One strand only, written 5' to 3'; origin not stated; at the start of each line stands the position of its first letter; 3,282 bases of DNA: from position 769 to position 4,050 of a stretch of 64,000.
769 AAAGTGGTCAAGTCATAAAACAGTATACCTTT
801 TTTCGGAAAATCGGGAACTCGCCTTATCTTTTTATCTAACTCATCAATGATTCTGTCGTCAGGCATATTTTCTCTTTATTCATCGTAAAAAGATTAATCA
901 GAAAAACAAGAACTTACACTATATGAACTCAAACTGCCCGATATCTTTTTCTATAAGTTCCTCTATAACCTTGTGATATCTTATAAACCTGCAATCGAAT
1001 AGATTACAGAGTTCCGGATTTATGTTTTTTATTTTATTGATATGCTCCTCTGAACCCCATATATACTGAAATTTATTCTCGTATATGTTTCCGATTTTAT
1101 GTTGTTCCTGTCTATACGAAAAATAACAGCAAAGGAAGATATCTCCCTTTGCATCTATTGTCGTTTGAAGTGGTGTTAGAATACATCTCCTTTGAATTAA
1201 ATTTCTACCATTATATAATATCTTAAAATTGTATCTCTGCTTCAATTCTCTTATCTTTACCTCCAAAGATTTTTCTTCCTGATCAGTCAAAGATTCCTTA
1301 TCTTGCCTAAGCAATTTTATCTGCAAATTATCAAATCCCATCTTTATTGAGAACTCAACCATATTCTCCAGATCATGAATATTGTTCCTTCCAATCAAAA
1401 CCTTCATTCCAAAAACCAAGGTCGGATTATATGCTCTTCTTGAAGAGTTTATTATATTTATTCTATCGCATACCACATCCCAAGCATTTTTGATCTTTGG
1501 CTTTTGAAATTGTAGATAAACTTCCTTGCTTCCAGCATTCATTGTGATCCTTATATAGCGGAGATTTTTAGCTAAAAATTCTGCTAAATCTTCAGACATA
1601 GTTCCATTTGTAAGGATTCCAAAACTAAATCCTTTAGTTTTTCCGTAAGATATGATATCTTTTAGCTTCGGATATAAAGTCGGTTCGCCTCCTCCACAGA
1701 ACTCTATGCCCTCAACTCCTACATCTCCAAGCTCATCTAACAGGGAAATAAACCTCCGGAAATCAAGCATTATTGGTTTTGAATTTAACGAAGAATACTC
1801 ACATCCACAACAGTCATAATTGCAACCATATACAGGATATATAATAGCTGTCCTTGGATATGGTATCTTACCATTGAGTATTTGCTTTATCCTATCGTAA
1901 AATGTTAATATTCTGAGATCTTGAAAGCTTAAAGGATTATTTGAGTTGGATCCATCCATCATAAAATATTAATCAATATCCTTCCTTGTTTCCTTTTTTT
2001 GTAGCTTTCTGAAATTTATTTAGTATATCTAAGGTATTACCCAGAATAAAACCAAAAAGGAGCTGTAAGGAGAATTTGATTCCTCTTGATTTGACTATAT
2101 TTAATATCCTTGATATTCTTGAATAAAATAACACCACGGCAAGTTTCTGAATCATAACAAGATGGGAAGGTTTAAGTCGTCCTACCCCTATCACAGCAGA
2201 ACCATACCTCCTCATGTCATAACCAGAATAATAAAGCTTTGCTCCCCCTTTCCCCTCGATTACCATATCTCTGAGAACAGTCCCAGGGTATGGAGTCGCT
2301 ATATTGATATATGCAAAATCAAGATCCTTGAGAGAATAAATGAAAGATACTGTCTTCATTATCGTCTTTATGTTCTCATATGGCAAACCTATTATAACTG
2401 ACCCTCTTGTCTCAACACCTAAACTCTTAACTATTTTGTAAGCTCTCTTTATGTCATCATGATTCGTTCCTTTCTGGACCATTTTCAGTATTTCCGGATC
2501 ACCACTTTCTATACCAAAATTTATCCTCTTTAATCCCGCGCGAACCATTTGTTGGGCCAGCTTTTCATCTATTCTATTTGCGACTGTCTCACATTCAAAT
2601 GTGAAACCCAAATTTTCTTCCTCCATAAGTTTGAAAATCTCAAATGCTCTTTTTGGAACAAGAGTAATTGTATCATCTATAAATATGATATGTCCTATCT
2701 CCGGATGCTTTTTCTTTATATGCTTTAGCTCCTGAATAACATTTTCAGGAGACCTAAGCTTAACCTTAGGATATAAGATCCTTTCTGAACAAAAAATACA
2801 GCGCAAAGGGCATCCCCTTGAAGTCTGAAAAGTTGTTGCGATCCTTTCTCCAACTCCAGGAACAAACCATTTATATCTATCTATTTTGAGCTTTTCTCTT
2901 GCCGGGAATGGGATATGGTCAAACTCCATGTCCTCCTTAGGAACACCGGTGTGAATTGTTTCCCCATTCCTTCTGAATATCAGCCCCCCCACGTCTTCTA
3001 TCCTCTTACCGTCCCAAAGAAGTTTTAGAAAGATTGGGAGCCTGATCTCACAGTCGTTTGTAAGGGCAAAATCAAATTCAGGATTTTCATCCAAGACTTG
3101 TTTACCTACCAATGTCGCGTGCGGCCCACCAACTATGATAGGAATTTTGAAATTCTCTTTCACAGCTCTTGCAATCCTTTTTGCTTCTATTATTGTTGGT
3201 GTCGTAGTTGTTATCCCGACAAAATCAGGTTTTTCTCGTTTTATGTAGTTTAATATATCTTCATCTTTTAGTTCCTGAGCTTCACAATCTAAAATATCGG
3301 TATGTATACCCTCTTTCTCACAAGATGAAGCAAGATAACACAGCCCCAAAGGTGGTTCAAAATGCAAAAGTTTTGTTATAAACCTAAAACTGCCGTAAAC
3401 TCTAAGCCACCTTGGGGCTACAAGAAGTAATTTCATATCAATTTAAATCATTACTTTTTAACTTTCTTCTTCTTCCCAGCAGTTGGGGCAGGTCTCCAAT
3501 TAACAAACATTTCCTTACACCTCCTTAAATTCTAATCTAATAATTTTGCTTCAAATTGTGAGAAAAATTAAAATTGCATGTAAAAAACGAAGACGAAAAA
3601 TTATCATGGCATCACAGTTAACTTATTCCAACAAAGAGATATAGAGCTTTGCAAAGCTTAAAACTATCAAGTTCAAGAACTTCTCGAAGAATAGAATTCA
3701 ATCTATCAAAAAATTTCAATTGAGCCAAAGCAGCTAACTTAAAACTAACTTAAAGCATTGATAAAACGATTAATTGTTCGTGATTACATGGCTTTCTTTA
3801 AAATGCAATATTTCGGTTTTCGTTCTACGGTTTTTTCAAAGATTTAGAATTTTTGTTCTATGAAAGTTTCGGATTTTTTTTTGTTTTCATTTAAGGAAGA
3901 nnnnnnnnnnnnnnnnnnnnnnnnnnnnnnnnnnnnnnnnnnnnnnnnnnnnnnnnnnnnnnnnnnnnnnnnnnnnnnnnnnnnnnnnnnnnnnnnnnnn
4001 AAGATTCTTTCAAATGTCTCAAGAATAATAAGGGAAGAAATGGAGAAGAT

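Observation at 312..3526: Candidate RiPP-type cassette: short peptide + class-B (B12) rSAM + twitch/SPASM-like rSAM (+ apt)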

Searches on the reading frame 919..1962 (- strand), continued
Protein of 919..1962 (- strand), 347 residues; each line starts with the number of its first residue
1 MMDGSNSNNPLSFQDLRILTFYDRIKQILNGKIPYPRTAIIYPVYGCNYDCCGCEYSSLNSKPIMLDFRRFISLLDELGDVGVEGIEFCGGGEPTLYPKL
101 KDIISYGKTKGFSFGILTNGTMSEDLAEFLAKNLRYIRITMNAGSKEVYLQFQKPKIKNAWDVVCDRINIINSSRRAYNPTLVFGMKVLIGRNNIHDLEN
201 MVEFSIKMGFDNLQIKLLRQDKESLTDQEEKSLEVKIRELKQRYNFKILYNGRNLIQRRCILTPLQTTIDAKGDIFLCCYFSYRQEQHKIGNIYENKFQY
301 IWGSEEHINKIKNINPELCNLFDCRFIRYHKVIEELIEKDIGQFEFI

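Call 60: find_encoding_contigs(protein=P0127, flank=7000, max_places=2)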
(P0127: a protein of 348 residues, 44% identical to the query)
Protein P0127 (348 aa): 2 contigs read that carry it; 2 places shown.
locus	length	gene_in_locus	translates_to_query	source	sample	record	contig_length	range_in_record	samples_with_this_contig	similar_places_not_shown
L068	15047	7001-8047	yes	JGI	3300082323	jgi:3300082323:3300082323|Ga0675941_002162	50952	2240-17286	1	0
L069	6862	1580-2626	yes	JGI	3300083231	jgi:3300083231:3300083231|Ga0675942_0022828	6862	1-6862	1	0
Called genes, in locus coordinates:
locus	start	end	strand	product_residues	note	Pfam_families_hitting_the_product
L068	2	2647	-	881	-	PF00133:tRNA-synt_1, PF01406:tRNA-synt_1e (faint), PF09334:tRNA-synt_1g, PF13603:tRNA-synt_1_2, PF00133:tRNA-synt_1, PF08264:Anticodon_1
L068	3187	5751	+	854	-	PF01804:Penicil_amidase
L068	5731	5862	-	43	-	-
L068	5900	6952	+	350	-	PF01368:DHH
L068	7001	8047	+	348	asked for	PF04055:Radical_SAM, PF13186:SPASM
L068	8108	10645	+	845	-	PF19864:Radical_SAM_N2, PF04055:Radical_SAM, PF10105:DUF2344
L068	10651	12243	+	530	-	PF10150:RNase_E_G, PF20833:RNase_E_G_Thio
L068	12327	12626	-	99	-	PF07578:LAB_N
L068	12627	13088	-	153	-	PF14520:HHH_5 (faint), PF12836:HHH_3, PF00633:HHH (faint)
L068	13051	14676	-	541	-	PF00682:HMGL-like, PF22617:HCS_D2, PF08502:LeuA_dimer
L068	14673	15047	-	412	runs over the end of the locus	PF00696:AA_kinase, PF01842:ACT, PF22468:ACT_9 (weak), PF13840:ACT_7, PF22468:ACT_9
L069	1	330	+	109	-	?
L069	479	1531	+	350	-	PF01368:DHH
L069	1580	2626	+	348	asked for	PF04055:Radical_SAM, PF13186:SPASM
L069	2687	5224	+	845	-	PF19864:Radical_SAM_N2, PF04055:Radical_SAM, PF10105:DUF2344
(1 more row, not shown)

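Call 66: search_protein_families(library=pfam, alignment_id=A3, max_evalue=0.001)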
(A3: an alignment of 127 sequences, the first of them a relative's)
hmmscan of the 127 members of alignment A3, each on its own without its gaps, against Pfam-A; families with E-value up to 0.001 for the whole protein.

A. member 1, L006:2951-5041:+ (696 aa): 8 families
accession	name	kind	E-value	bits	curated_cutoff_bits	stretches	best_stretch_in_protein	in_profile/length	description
PF01653.23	DNA_ligase_aden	-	1.2e-92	310.5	27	1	96-346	3-253/253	NAD-dependent DNA ligase adenylation domain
PF03120.22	DNA_ligase_OB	-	2e-32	111.3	32.9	1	350-423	2-75/79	NAD-dependent DNA ligase OB-fold domain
PF12826.13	HHH_2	-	6.5e-20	71.5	27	1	535-595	1-61/64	Helix-hairpin-helix motif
PF00533.33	BRCT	-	2.8e-16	59.9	21.3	1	618-693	4-77/78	BRCA1 C Terminus (BRCT) domain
PF22745.1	Nlig-Ia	-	3.3e-10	40.9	27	1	32-81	3-52/92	DNA ligase-like, N-terminal NAD+-binding domain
PF14520.12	HHH_5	-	4.3e-10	40.3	27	1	538-591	3-57/57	Helix-hairpin-helix domain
PF03119.21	DNA_ligase_ZBD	-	2e-09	37.6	25.8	1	436-461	2-27/27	NAD-dependent DNA ligase C4 zinc finger domain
PF12738.14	PTCB-BRCT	-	4.5e-08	33.4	22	1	632-686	9-60/63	twin BRCT domain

B. families by the number of members that match (of 127 scanned): 136 families (the first 25 are shown)
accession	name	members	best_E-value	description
PF00535.33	Glycos_transf_2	8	4.5e-27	Glycosyl transferase family 2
PF13231.12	PMT_2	8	1.2e-18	Dolichyl-phosphate-mannose-protein mannosyltransferase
PF00293.34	NUDIX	6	1e-21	NUDIX domain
PF13641.12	Glyco_tranf_2_3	3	3.9e-09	Glycosyltransferase like family 2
PF01048.26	PNP_UDP_1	2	1.5e-37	Phosphorylase superfamily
PF16360.10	GTP-bdg_M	2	4e-31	GTP-binding GTPase Middle Region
PF13167.11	GTP-bdg_N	2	4.1e-31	GTP-binding GTPase N-terminal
PF13524.12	Glyco_trans_1_2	2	1.2e-24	Glycosyl transferase-like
PF01926.29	MMR_HSR1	2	4.4e-21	50S ribosome-binding GTPase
PF03706.18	LPG_synthase_TM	2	8.3e-20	Lysylphosphatidylglycerol synthase TM region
PF04734.18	Ceramidase_alk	2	1e-10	Neutral/alkaline non-lysosomal ceramidase, N-terminal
PF00350.29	Dynamin_N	2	1.2e-06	Dynamin family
PF02421.24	FeoB_N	2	5.2e-06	Ferrous iron transport protein B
PF11932.13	DUF3450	2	1.8e-05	Protein of unknown function (DUF3450)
PF14559.12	TPR_19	2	2.3e-05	Tetratricopeptide repeat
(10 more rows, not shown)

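Call 73: predict_structure(alignment_id=A1)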
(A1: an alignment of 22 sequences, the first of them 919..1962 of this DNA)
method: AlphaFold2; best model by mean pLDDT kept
length: 347 residues; sequences in the alignment: 22
mean_pLDDT: 91.5   pTM: 0.89
mean pLDDT of the five models: 91.5, 89.7, 89.2, 87.4, 85.1
residues with pLDDT >= 90: 261; 70-90: 67; 50-70: 9; < 50: 10
segments of 3 or more residues with pLDDT < 50: 1-10
pLDDT, mean of each block of 10 residues (from residue 1): 40 72 92 96 95 89 94 98 93 93 98 97 98 98 96 94 98 98 96 96 98 94 93 95 94 85 95 94 90 98 97 92 87 82 69
secondary structure, 60 per line:
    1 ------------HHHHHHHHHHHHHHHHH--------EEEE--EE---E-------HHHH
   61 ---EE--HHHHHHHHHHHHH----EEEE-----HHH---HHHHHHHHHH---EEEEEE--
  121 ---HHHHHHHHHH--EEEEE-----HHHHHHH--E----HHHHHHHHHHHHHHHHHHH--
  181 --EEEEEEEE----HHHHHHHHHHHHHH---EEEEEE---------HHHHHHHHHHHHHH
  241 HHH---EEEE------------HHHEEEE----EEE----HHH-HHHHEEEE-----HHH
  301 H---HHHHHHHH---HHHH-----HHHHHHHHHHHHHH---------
elements in order: H13-29 E38-41 H57-60 H68-80 E85-88 H100-109 E113-118 H124-133 E136-140 H146-152 H160-178 E183-190 H195-208 E212-217 H227-243 E247-250 E266-269 E274-276 H285-288 E289-292 H298-301 H305-312 H316-319 H325-338

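Call 76: fold_search(model_id=the predicted structure, library=pdb)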
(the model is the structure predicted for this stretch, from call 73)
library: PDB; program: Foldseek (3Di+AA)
matches with E <= 10: 1781; with E <= 0.001: 187
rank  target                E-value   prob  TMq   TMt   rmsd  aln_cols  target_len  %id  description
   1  5v1s_A                5.4e-15  1.00  0.66  0.55   8.3       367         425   16  Crystal structure of Streptococcus suis SuiB bound to S-adenosylmethionine (released 2017-08-30)
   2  5v1q_B                7.3e-15  1.00  0.64  0.52   7.1       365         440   14  Crystal structure of Streptococcus suis SuiB (released 2017-08-30)
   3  5v1s_B                9.8e-15  1.00  0.64  0.53   9.2       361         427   15  Crystal structure of Streptococcus suis SuiB bound to S-adenosylmethionine (released 2017-08-30)
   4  5v1t_A                2.0e-14  1.00  0.67  0.54   8.5       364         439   15  Crystal structure of Streptococcus suis SuiB bound to precursor peptide SuiA (released 2017-08-30)
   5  5v1q_A                3.4e-14  1.00  0.66  0.54   5.1       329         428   16  Crystal structure of Streptococcus suis SuiB (released 2017-08-30)
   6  8hzv_C                4.9e-14  1.00  0.67  0.51   5.5       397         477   16  The crystal structure of a Radical SAM Enzyme DesII (released 2024-07-10)
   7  6efn                  5.5e-14  1.00  0.66  0.60   4.0       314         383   16  Structure of a RiPP maturase, SkfB (released 2018-10-24)
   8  5why_A                7.4e-14  1.00  0.60  0.50   9.8       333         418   18  Structural Insights into Thioether Bond Formation in the Biosynthesis of Sactipeptides (released 2017-07-26)
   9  7vob                  2.4e-13  1.00  0.70  0.74   3.9       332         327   15  The crystal structure of a Radical SAM Enzyme BlsE involved in the Biosynthesis of Blasticidin S (released 2022-05-04)
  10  8hzv_B                5.6e-13  1.00  0.62  0.47   5.8       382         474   16  The crystal structure of a Radical SAM Enzyme DesII (released 2024-07-10)
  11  8hzy_A                5.6e-13  1.00  0.63  0.49   5.8       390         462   16  The crystal structure of a Radical SAM Enzyme DesII (released 2024-07-10)
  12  8hzv_D                1.7e-12  1.00  0.63  0.49   5.9       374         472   16  The crystal structure of a Radical SAM Enzyme DesII (released 2024-07-10)
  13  4k36_B                3.2e-12  1.00  0.64  0.61   7.3       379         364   16  His6 tagged anSMEcpe with bound AdoMet (released 2013-05-08)
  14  8hzy_B                8.7e-12  1.00  0.63  0.50   5.9       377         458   16  The crystal structure of a Radical SAM Enzyme DesII (released 2024-07-10)
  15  4k37_B                1.0e-11  1.00  0.64  0.61   7.0       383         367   16  Native anSMEcpe with bound AdoMet (released 2013-05-08)
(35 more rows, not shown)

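Call 82: search_protein_representatives(alignment_id=A1)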
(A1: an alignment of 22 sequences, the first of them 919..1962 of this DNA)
Query: 22 sequences, 349 profile positions. Proteins with E-value up to 0.001 (for the whole library): 84067; up to 1e-10: 26889; up to 1e-30: 1355. The best 150 are listed.
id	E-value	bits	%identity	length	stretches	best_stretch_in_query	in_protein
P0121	3.9e-148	509.6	-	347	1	4-349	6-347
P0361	4.4e-148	509.4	-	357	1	5-349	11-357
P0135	5.8e-147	505.7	-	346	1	6-349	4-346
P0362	3.1e-128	444.1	-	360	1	10-348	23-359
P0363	4.9e-126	436.9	-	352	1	5-349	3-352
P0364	6.8e-126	436.4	-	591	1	9-348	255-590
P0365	5.1e-124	430.2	-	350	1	6-349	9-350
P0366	6.9e-117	406.8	-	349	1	6-348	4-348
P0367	3.0e-116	404.7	-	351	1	7-349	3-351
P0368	1.5e-113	395.8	-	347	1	10-348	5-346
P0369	1.9e-111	388.9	-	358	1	7-348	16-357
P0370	6.4e-110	383.9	-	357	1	6-349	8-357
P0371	1.2e-109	383.0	-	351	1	6-349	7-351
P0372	2.7e-109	381.8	-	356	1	5-349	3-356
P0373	1.2e-105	369.9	-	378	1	11-349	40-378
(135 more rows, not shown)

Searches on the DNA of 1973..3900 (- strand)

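Call 34: search_rna_families(source=window, start=3400, end=3900, threshold=evalue, max_evalue=1)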
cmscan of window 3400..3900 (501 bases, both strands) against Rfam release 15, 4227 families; matches with E-value up to 1: 0.
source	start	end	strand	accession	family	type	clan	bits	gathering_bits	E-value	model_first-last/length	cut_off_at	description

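Call 53: search_rna_families(sources=[L067, L003, L001], threshold=evalue, max_evalue=0.1)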
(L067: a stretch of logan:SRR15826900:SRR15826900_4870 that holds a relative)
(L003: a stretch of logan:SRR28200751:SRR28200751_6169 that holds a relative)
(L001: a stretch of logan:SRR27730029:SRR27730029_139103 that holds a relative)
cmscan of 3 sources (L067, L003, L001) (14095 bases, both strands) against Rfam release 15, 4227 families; matches with E-value up to 0.1: 1.
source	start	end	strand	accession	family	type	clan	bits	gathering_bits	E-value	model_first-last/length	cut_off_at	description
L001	1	59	+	RF00005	tRNA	Gene; tRNA;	CL00001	40.8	29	7.4e-06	14-71/71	5'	tRNA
